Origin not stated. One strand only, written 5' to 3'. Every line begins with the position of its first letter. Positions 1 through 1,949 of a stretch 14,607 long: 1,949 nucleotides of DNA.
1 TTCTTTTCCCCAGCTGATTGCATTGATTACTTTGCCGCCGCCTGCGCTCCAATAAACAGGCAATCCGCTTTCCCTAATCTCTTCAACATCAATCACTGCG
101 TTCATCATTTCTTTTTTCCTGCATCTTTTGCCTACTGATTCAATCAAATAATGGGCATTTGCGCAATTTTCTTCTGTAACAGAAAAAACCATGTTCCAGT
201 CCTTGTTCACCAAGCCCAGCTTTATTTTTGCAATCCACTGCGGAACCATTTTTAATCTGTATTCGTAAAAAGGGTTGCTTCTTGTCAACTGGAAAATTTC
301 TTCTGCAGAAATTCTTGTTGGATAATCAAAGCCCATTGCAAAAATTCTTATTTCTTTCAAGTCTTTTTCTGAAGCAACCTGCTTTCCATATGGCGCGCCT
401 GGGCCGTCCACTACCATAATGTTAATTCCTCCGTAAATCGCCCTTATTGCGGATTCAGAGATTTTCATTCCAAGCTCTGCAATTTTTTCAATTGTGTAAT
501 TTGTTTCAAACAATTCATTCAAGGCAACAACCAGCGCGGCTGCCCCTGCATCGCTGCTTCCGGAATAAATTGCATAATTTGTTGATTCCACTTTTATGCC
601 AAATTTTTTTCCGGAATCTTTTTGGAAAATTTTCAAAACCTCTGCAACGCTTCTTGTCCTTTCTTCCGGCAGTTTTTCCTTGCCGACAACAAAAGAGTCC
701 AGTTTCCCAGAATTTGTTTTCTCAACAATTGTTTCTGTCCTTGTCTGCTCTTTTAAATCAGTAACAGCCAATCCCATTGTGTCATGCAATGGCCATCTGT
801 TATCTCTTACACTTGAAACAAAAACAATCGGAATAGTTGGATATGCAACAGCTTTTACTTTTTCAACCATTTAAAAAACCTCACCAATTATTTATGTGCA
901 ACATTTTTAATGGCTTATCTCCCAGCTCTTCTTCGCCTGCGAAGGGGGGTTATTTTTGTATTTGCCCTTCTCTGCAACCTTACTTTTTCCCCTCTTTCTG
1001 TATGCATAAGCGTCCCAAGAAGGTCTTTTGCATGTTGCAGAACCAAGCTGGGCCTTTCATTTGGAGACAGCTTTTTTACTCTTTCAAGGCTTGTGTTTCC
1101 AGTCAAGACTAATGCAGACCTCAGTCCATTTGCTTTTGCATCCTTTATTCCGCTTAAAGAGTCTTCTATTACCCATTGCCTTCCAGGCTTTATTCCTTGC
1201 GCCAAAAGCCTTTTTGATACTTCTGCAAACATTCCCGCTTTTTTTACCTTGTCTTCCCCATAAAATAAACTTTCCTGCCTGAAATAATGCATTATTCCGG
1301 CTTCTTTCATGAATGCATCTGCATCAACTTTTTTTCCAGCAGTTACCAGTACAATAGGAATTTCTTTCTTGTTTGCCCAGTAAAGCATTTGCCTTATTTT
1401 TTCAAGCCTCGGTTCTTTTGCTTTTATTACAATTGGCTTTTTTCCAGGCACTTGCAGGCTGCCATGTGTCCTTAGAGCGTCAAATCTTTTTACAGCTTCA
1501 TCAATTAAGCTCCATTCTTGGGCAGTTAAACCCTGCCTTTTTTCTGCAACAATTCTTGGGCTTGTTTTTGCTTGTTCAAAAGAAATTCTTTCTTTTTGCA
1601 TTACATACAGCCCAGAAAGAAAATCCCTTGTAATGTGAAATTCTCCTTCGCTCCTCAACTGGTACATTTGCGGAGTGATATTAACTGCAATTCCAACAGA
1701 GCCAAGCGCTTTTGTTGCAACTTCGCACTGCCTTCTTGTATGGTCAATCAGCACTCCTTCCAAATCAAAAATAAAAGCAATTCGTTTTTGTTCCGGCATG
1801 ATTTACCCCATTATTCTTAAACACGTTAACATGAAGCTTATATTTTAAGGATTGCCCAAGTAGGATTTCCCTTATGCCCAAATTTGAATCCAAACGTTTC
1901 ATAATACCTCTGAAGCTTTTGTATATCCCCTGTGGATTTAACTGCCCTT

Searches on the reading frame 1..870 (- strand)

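Call 86: search_protein_families(library=pfam, proteins=[window:1-870:-], max_evalue=0.01)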
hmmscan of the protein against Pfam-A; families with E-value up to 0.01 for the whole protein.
seq(290 aa): 3 families
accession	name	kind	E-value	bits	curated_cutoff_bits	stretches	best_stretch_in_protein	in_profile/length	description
PF22700.2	MVD-like_N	-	1.8e-18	67.1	27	1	23-150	17-144/157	Diphosphomevalonate decarboxylase-like N-terminal domain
PF21433.2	M3K_C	-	2e-05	25.4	27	1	192-284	6-98/105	Mevalonate-3-kinase, C-terminal domain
PF00288.32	GHMP_kinases_N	-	3.1e-05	24.6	22.3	1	78-151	6-80/87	GHMP kinases N terminal domain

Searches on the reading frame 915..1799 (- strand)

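Call 8: search_protein_families(library=ncbifam, proteins=[window:915-1799:-], max_evalue=0.1)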
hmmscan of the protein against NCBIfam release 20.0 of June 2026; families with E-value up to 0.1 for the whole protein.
window:915-1799:- (294 aa): 11 families
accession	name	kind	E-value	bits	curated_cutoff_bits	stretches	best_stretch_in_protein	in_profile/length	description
TIGR02009.1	PGMB-YQAB-SF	subfamily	4.2e-08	33.6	153.35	2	132-228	91-183/186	beta-phosphoglucomutase family hydrolase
NF008087.0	PRK10826.1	equivalog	9.2e-05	22.1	191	0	125-231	87-191/222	hexitol phosphatase HxpB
NF009697.0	PRK13222.1-4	equivalog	0.00041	19.7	327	1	134-267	98-225/232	phosphoglycolate phosphatase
NF053752.1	TK1734_fam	exception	0.00051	19.4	475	1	204-262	200-257/260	2-phosphoglycolate phosphatase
TIGR01509.1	HAD-SF-IA-v3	subfamily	0.0018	18.5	29.4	0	200-230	123-153/154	HAD-IA family hydrolase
TIGR01990.1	bPGM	equivalog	0.0029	17.6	189.4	0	132-227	91-182/187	beta-phosphoglucomutase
NF009698.0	PRK13223.1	equivalog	0.0036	16.5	466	1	135-266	106-231/272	phosphoglycolate phosphatase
TIGR01449.2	PGP_bact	equivalog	0.0045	16.6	180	0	200-246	153-199/213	phosphoglycolate phosphatase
NF009695.0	PRK13222.1-2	equivalog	0.0063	16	225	1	133-247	97-209/226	phosphoglycolate phosphatase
TIGR01488.1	HAD-SF-IB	subfamily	0.013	15.4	45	1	126-179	75-122/177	HAD-IB family phosphatase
TIGR01452.1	PGP_euk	subfamily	0.029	13.8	201.95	1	201-262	215-277/279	phosphoglycolate/pyridoxal phosphate family phosphatase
